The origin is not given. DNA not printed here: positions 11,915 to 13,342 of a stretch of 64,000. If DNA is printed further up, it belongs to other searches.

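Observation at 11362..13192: Type II restriction-modification pair: CcrM/M.HinfI-family N6-adenine methyltransferase plus a small PD-(D/E)xK endonuclease candidate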

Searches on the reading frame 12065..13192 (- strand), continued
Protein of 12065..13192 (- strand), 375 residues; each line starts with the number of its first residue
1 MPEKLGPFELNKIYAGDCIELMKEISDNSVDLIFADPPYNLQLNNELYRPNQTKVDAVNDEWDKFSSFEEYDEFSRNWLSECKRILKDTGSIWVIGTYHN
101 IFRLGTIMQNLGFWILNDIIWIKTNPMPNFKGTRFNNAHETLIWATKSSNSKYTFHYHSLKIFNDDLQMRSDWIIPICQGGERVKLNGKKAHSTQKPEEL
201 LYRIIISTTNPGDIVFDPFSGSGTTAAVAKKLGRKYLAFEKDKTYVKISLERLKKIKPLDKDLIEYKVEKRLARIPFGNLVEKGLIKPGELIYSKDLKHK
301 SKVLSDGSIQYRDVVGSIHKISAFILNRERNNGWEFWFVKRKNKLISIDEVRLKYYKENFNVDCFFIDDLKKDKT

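Call 68: find_homologous_proteins(query=window:12065-13192:-, max_evalue=1e-50)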
Query window:12065-13192:- (375 aa): 8000 proteins with E <= 1e-50 among 8000 candidates; the best 120 are listed.
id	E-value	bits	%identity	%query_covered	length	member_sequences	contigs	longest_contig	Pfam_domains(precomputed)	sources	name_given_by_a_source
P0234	5.8e-255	863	100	100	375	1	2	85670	PF18755.7,PF01555.25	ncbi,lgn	-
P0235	1.5e-254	862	100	100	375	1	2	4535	PF18755.7,PF01555.25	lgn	-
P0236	1.8e-241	819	94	100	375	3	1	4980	PF18755.7,PF01555.25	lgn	-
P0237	1.5e-216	737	84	100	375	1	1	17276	PF18755.7,PF01555.25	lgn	-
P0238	9.6e-216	734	83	100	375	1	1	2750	PF18755.7,PF01555.25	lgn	-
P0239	5.3e-215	732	83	100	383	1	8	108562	PF18755.7,PF01555.25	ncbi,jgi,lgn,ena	-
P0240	5.6e-215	732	83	100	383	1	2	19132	PF18755.7,PF01555.25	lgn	-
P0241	2.2e-214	730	82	100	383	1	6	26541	PF18755.7,PF01555.25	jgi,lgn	-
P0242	1.3e-211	721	83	99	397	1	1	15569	PF18755.7,PF01555.25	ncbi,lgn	-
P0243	1.6e-208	710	82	99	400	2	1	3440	PF18755.7,PF01555.25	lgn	-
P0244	1.8e-207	707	81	99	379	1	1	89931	PF18755.7,PF01555.25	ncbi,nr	ncbi:MAG: DNA methyltransferase [Ignavibacteria bacterium]|nr:DNA methyltransferase [Ignavibacteria 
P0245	2.9e-205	700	81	99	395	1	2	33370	PF18755.7,PF01555.25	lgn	-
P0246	2.1e-200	684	78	100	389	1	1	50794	PF18755.7,PF01555.25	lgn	-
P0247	1.6e-188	645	76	94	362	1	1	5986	PF18755.7,PF01555.25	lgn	-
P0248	1.6e-187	641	74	95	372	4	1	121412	PF18755.7,PF01555.25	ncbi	ncbi:MAG: site-specific DNA-methyltransferase [Ignavibacteria bacterium]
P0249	2.0e-186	638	75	94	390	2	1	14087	PF18755.7,PF01555.25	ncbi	ncbi:MAG: site-specific DNA-methyltransferase [bacterium]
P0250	4.9e-186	637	73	96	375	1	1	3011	PF18755.7,PF01555.25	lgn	-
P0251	8.5e-186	636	73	96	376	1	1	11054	PF18755.7,PF01555.25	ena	-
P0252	1.3e-185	635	73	96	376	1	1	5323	PF18755.7,PF01555.25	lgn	-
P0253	1.3e-185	635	73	96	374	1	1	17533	PF18755.7,PF01555.25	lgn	-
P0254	1.5e-185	635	73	96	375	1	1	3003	PF18755.7,PF01555.25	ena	-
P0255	1.7e-185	635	74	94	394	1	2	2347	PF18755.7,PF01170.25,PF01555.25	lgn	-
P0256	2.1e-185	634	74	94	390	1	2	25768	PF18755.7,PF01170.25,PF01555.25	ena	-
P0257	2.6e-185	634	72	96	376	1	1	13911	PF18755.7,PF01555.25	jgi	-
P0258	2.8e-185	634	72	96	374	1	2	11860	PF18755.7,PF01555.25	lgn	-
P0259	3.0e-185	634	74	94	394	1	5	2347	PF18755.7,PF01170.25,PF01555.25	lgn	-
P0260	3.1e-185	634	73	95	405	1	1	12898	PF18755.7,PF01555.25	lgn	-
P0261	3.7e-185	634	74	94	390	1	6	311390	PF18755.7,PF01170.25,PF01555.25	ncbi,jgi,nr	ncbi:MAG TPA: DNA methyltransferase [Candidatus Kapabacteria bacterium]|jgi:DNA modification methyla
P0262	3.8e-185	634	75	95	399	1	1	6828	PF18755.7,PF01555.25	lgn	-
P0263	5.4e-185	633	72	95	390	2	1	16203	PF18755.7,PF01555.25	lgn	-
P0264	5.6e-185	633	72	96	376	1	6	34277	PF18755.7,PF01555.25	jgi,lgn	jgi:site-specific DNA-methyltransferase (adenine-specific)/modification methylase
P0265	6.3e-185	633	71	96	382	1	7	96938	PF18755.7,PF01555.25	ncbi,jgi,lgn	ncbi:DNA methyltransferase [Raineya sp.]|jgi:site-specific DNA-methyltransferase (adenine-specific)/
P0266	6.8e-185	633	72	96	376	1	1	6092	PF18755.7,PF01555.25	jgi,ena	-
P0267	8.2e-185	632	72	96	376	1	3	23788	PF18755.7,PF01555.25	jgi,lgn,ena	-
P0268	9.2e-185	632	74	94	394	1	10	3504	PF18755.7,PF01170.25,PF01555.25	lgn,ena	-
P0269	9.6e-185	632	74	94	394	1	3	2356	PF18755.7,PF01170.25,PF01555.25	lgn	-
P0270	9.8e-185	632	73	96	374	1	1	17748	PF18755.7,PF01555.25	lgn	-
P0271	1.1e-184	632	74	94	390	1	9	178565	PF18755.7,PF01170.25,PF01555.25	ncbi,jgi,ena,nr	ncbi:MAG TPA: DNA methyltransferase [Candidatus Kapabacteria bacterium]|nr:DNA methyltransferase [Ca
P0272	1.2e-184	632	76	95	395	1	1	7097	PF18755.7,PF01555.25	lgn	-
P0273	1.2e-184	632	74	94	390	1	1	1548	PF18755.7,PF01170.25,PF01555.25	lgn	-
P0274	1.3e-184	632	71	99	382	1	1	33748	PF18755.7,PF01555.25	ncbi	ncbi:MAG: site-specific DNA-methyltransferase [Ignavibacteria bacterium]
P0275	1.3e-184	632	72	96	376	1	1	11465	PF18755.7,PF01555.25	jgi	-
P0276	1.9e-184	631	72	96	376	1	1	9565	PF18755.7,PF01555.25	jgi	jgi:DNA modification methylase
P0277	1.9e-184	631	73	95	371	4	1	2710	PF18755.7,PF01555.25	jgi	jgi:site-specific DNA-methyltransferase (adenine-specific)/modification methylase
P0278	2.8e-184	631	73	95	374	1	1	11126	PF18755.7,PF01555.25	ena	-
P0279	3.0e-184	631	74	94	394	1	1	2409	PF18755.7,PF01170.25,PF01555.25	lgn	-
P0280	3.1e-184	631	73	95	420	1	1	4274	PF18755.7,PF01555.25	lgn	-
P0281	3.4e-184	630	73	95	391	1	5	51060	PF18755.7,PF01555.25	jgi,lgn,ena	-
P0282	3.4e-184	630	73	95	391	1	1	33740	PF18755.7,PF01555.25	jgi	-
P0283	3.7e-184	630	73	95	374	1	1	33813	PF18755.7,PF01555.25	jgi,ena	-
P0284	4.2e-184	630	73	96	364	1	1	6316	PF18755.7,PF01555.25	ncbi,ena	-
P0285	5.6e-184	630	74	96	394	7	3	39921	PF18755.7,PF01555.25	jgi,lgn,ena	-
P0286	6.1e-184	630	73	95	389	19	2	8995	PF18755.7,PF01555.25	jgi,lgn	-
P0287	9.7e-184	629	74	96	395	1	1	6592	PF18755.7,PF01555.25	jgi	-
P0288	1.1e-183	629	74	96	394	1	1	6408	PF18755.7,PF01555.25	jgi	-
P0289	2.2e-183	628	74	96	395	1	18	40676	PF18755.7,PF01555.25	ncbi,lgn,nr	ncbi:MAG: DNA methyltransferase [Bacteroidia bacterium]|nr:DNA methyltransferase [Bacteroidia bacter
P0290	3.2e-183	627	72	94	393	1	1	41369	PF18755.7,PF01555.25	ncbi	-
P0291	5.2e-183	627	71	97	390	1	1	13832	PF18755.7,PF01555.25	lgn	-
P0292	2.4e-182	624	70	97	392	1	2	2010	PF18755.7,PF01555.25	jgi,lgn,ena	-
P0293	2.5e-182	624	74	96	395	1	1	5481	PF18755.7,PF01555.25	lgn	-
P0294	3.3e-182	624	74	96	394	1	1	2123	PF18755.7,PF01555.25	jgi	-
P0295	3.6e-182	624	73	94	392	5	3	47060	PF18755.7,PF01555.25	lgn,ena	-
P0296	4.5e-182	623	72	94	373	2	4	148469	PF18755.7,PF01555.25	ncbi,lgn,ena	-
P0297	7.1e-182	623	70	97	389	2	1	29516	PF18755.7,PF01555.25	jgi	-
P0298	8.6e-182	623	73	95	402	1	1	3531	PF18755.7,PF01170.25,PF01555.25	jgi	-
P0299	9.0e-182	622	73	94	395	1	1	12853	PF18755.7,PF01555.25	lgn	-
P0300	9.2e-182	622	74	95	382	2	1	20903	PF18755.7,PF01555.25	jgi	jgi:site-specific DNA-methyltransferase (adenine-specific)/modification methylase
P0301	1.1e-181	622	72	96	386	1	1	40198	PF18755.7,PF01555.25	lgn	-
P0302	1.2e-181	622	72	95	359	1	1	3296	PF18755.7,PF01170.25,PF01555.25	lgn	-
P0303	1.4e-181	622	72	95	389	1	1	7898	PF18755.7,PF01555.25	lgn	-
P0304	2.5e-181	621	73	94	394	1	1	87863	PF18755.7,PF01555.25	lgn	-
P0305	3.0e-181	621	72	95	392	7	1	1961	PF18755.7,PF01555.25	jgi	jgi:DNA modification methylase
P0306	9.2e-181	619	72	95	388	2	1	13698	PF18755.7,PF01555.25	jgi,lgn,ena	-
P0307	1.7e-180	618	72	95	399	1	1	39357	PF18755.7,PF01555.25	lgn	-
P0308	1.8e-180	618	71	96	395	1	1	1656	PF18755.7,PF01555.25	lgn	-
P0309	2.3e-180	618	72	94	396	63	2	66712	PF18755.7,PF01555.25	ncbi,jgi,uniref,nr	ncbi:site-specific DNA-methyltransferase [Ignavibacterium album]|jgi:DNA modification methylase|unir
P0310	2.9e-180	618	73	94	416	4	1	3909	PF18755.7,PF03602.22,PF01555.25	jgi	jgi:DNA modification methylase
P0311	3.4e-180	617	72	96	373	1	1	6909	PF18755.7,PF01555.25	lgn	-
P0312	5.7e-180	617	71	95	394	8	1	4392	PF18755.7,PF01555.25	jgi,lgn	jgi:DNA modification methylase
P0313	6.1e-180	616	68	98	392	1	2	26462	PF18755.7,PF01555.25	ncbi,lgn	-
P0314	6.2e-180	616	70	95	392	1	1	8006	PF18755.7,PF01555.25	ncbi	-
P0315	6.6e-180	616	71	95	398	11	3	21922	PF18755.7,PF01555.25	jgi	-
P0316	9.5e-180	616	68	98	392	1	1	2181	PF18755.7,PF01555.25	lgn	-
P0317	1.0e-179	616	70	96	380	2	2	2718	PF18755.7,PF01555.25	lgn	-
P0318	1.3e-179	615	72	95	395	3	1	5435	PF18755.7,PF01555.25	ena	-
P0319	1.6e-179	615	72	95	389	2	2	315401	PF18755.7,PF01555.25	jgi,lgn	jgi:site-specific DNA-methyltransferase (adenine-specific)/modification methylase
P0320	1.7e-179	615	72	95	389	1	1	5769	PF18755.7,PF01555.25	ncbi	-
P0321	1.8e-179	615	74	94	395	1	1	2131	PF18755.7,PF01555.25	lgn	-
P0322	3.2e-179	614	69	95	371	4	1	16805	PF18755.7,PF01555.25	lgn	-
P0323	3.3e-179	614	72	94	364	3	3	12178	PF18755.7,PF01555.25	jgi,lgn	jgi:DNA modification methylase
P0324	3.5e-179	614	71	95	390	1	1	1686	PF18755.7,PF01555.25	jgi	-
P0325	4.0e-179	614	72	94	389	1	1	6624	PF18755.7,PF01555.25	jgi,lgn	jgi:site-specific DNA-methyltransferase (adenine-specific)/modification methylase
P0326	1.1e-178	612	72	94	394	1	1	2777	PF18755.7,PF01555.25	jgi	-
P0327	2.1e-178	611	70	96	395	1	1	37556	PF18755.7,PF01555.25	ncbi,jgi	-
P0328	2.2e-178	611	72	94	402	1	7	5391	PF18755.7,PF01170.25,PF01555.25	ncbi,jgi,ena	-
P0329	2.2e-178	611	72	94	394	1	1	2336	PF18755.7,PF01555.25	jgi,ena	-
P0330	2.4e-178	611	72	94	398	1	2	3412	PF18755.7,PF01170.25,PF01555.25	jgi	-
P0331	2.5e-178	611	72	94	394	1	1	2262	PF18755.7,PF01555.25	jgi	-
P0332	3.3e-178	611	71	94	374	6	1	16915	PF18755.7,PF01555.25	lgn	-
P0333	3.6e-178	611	71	94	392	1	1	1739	PF18755.7,PF01555.25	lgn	-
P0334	6.5e-178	610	72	94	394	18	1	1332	PF18755.7,PF01170.25,PF01555.25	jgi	jgi:DNA modification methylase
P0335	1.1e-177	609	70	95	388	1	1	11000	PF18755.7,PF01555.25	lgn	-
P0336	1.1e-177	609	72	94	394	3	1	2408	PF18755.7,PF01555.25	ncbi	-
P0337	1.1e-177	609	70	94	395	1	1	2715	PF18755.7,PF01555.25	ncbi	ncbi:MAG: DNA-methyltransferase [Candidatus Kapaibacteriales bacterium]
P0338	1.2e-177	609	71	95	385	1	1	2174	PF18755.7,PF01555.25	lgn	-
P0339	1.9e-177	608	68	96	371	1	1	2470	PF18755.7,PF01555.25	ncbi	-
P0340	2.1e-177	608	70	94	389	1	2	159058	PF18755.7,PF01555.25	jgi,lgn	jgi:DNA modification methylase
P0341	2.5e-177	608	72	94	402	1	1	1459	PF18755.7,PF01170.25,PF01555.25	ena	-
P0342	2.7e-177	608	70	94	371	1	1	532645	PF18755.7,PF01555.25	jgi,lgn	jgi:DNA modification methylase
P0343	3.3e-177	607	71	95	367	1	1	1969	PF18755.7,PF01555.25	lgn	-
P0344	3.7e-177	607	70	96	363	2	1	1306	PF18755.7,PF01555.25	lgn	-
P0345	3.8e-177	607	71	94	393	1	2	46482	PF18755.7,PF01555.25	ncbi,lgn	-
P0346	4.3e-177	607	71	95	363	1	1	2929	PF18755.7,PF01555.25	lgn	-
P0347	4.4e-177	607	69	95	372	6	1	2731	PF18755.7,PF01555.25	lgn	-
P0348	5.1e-177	607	72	95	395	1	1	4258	PF18755.7,PF01555.25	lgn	-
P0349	5.2e-177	607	72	95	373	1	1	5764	PF18755.7,PF01555.25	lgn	-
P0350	5.9e-177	607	69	95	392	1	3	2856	PF13847.13,PF18755.7,PF01170.25,PF01555.25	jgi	jgi:DNA modification methylase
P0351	6.3e-177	607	72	94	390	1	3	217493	PF18755.7,PF01555.25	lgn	-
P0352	6.8e-177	606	73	94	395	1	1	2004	PF18755.7,PF01555.25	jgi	-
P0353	7.0e-177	606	71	94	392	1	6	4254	PF18755.7,PF01170.25,PF01555.25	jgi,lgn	jgi:DNA modification methylase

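Call 69: find_encoding_contigs(protein=P0309, flank=4000, max_places=2)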
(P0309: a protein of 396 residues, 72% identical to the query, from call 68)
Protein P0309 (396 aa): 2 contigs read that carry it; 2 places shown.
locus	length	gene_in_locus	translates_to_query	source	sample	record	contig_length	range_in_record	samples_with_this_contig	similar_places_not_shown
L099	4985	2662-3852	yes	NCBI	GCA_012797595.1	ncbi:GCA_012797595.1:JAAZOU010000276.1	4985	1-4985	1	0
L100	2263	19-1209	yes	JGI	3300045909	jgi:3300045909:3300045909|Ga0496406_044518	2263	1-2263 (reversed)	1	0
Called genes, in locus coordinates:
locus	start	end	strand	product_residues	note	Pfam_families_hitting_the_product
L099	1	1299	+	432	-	PF01420:Methylase_S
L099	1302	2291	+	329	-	PF12358:DUF3644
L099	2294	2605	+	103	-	-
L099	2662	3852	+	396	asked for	PF01555:N6_N4_Mtase, PF18755:RAMA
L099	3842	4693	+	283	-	PF09520:HinfI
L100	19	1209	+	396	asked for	PF01555:N6_N4_Mtase, PF18755:RAMA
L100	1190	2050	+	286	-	PF09520:HinfI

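Call 70: find_encoding_contigs(protein=P0261, flank=4000, max_places=1)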
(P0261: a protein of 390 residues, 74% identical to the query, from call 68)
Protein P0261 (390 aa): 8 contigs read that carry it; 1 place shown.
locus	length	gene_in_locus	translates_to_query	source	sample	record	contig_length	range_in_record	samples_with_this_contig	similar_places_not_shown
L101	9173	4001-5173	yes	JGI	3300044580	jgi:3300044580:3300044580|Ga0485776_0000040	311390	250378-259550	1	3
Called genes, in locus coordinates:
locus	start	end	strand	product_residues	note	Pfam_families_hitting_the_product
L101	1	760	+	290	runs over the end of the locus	PF02384:N6_Mtase (faint), PF01555:N6_N4_Mtase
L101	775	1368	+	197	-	PF01844:HNH, PF14279:HNH_5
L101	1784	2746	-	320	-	PF01012:ETF, PF00766:ETF_alpha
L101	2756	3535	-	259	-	PF01012:ETF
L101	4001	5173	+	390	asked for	PF01170:UPF0020 (faint), PF01555:N6_N4_Mtase, PF18755:RAMA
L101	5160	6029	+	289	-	PF09520:HinfI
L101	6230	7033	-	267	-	PF03544:TonB_C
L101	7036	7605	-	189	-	PF02472:ExbD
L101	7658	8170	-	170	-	PF02472:ExbD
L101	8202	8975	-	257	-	PF01618:MotA_ExbB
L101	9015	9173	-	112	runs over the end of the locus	PF01740:STAS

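Call 71: find_encoding_contigs(protein=P0342, flank=4000, max_places=1)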
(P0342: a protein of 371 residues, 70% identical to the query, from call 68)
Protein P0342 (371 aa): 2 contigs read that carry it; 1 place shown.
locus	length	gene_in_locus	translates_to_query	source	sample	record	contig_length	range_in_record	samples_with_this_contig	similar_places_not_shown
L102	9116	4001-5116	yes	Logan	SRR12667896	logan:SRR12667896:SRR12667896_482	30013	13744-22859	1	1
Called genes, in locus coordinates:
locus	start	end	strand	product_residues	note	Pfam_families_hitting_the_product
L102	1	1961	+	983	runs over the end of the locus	PF00675:Peptidase_M16, PF05193:Peptidase_M16_C, PF00675:Peptidase_M16 (weak), PF05193:Peptidase_M16_C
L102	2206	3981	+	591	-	-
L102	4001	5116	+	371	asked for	PF01555:N6_N4_Mtase, PF18755:RAMA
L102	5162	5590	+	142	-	-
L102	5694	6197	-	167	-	PF13358:DDE_3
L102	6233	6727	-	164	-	PF13592:HTH_33 (weak)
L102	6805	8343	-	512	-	PF00144:Beta-lactamase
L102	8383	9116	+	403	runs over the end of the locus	PF00144:Beta-lactamase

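Call 72: find_encoding_contigs(protein=P0265, flank=4000, max_places=1)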
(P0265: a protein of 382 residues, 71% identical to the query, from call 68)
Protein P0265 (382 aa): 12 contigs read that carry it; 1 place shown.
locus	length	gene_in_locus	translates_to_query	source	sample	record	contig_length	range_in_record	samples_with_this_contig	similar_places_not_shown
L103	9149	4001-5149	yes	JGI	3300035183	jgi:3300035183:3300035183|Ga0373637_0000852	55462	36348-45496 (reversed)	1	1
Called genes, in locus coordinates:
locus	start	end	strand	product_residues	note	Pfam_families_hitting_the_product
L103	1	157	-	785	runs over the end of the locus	-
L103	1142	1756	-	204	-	PF18955:DUF5698, PF10035:DUF2179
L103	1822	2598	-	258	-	PF13852:DUF4197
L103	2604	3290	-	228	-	-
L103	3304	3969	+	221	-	PF03379:CcmB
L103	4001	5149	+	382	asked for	PF01555:N6_N4_Mtase, PF18755:RAMA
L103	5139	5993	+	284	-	PF09520:HinfI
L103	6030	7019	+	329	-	PF01118:Semialdhyde_dh, PF02774:Semialdhyde_dhC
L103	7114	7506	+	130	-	PF16231:DUF4890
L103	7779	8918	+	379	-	PF01053:Cys_Met_Meta_PP, PF00155:Aminotran_1_2, PF00266:Aminotran_5, PF01041:DegT_DnrJ_EryC1 (faint)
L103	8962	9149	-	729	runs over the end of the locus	PF12437:GSIII_N, PF00120:Gln-synt_C, PF18318:Gln-synt_C-ter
